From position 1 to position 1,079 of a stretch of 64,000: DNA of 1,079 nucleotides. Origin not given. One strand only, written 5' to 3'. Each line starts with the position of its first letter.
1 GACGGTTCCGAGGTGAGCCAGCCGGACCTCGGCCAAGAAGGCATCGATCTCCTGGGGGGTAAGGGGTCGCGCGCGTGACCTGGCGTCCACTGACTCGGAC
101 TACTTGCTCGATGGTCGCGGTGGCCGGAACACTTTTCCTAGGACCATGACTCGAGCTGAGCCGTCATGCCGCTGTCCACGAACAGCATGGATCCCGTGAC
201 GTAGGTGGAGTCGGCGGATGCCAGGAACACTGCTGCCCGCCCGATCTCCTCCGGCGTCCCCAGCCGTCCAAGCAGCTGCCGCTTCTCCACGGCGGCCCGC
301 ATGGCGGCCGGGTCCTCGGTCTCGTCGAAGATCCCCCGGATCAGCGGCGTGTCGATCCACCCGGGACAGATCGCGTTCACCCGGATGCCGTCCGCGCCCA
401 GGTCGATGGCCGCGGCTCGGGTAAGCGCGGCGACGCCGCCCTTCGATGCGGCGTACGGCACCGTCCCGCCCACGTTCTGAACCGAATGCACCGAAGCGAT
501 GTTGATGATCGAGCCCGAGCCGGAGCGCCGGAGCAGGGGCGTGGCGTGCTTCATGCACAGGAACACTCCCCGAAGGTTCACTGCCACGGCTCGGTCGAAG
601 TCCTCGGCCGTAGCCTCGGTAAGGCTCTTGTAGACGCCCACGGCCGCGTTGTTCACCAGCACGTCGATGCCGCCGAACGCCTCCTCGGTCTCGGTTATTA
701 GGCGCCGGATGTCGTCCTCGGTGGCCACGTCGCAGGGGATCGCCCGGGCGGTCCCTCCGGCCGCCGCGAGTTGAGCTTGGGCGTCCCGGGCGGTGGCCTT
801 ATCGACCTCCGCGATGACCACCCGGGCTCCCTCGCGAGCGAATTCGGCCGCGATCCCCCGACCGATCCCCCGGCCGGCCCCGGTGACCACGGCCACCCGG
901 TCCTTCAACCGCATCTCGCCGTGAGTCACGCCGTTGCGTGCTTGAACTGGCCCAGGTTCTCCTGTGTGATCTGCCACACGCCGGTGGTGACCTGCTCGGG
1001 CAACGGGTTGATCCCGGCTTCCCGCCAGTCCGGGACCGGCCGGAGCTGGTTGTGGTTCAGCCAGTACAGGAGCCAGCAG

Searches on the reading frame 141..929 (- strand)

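Call 47: search_protein_families(library=pfam, proteins=[window:141-929:-], max_evalue=0.0001)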
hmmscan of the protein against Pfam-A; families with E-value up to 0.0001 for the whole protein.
window:141-929:- (263 aa): 4 families
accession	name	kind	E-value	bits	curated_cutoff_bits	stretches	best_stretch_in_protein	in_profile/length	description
PF13561.12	adh_short_C2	-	1.1e-74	251.5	27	1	17-256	1-236/236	Enoyl-(Acyl carrier protein) reductase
PF00106.31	adh_short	-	1.9e-56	191.1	26.6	1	11-201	1-191/195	short chain dehydrogenase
PF08659.16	KR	-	7.7e-13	49.2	22.6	1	14-170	4-160/180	KR domain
PF23441.1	SDR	-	7.5e-07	29.2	27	1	41-254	44-254/258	SDR-like rossmann domain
